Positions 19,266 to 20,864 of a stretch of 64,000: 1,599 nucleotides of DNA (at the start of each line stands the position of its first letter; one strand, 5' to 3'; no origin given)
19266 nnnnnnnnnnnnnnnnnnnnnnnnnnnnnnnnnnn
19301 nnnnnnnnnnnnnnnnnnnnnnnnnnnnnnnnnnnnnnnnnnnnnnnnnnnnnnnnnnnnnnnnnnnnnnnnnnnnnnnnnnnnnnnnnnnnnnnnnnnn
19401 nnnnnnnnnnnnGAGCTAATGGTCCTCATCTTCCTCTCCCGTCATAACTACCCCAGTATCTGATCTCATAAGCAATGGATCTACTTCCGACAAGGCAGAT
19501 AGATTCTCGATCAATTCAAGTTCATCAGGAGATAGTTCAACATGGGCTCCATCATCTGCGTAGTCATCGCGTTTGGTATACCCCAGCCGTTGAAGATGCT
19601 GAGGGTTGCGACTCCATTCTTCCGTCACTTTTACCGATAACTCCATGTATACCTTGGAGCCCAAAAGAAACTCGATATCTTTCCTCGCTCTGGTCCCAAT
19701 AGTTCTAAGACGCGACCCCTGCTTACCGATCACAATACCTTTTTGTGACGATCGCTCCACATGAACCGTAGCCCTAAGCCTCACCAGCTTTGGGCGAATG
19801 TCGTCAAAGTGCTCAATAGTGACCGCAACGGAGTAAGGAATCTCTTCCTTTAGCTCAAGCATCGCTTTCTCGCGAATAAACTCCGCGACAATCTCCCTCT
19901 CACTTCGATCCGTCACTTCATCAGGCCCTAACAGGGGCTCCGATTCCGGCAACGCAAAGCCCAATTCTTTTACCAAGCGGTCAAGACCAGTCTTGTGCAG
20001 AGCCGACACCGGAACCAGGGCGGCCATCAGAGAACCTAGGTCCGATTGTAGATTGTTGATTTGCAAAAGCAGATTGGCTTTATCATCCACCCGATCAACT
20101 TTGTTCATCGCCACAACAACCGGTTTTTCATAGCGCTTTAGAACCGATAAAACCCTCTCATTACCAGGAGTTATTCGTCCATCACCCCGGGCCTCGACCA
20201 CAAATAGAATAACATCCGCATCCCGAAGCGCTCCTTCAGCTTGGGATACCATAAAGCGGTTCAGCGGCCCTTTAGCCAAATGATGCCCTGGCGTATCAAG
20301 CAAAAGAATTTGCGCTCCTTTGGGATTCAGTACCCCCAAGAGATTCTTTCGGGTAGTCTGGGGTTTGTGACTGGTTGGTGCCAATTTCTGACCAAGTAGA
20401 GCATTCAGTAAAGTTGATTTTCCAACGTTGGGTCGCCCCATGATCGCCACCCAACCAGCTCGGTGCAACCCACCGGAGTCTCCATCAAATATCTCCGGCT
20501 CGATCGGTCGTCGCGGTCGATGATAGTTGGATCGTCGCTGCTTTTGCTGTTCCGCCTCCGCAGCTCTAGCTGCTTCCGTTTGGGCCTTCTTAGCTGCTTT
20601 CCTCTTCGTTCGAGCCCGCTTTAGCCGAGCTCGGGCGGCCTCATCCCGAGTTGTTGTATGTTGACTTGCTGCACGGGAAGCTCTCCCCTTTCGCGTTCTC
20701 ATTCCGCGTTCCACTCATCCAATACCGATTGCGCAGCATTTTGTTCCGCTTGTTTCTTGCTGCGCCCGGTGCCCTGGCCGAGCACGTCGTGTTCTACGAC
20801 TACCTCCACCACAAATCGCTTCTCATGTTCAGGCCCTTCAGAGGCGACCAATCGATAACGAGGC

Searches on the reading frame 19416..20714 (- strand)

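Call 108: search_protein_families(library=pfam, proteins=[window:19416-20714:-], max_evalue=0.00001)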
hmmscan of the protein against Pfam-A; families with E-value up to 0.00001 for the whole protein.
window:19416-20714:- (432 aa): 7 families
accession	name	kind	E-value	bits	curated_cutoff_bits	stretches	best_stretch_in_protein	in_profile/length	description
PF01926.29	MMR_HSR1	-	2.5e-27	95.7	21.9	1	89-205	2-113/113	50S ribosome-binding GTPase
PF07650.23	KH_2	-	1.5e-18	66.8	22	1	291-367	1-77/78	KH domain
PF00009.33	GTP_EFTU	-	1.2e-14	54.8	26.5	1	132-251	67-182/188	Elongation factor Tu GTP binding domain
PF02421.24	FeoB_N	-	4.1e-13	49.6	27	1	89-250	3-155/156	Ferrous iron transport protein B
PF00350.29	Dynamin_N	-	1.7e-09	38.3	27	0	89-122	1-34/168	Dynamin family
PF03193.22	RsgA_GTPase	-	2.6e-07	31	30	0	88-143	108-167/174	RsgA GTPase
PF10662.15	PduV-EutP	-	9.5e-06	25.9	21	0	89-251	4-141/143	Ethanolamine utilisation - propanediol utilisation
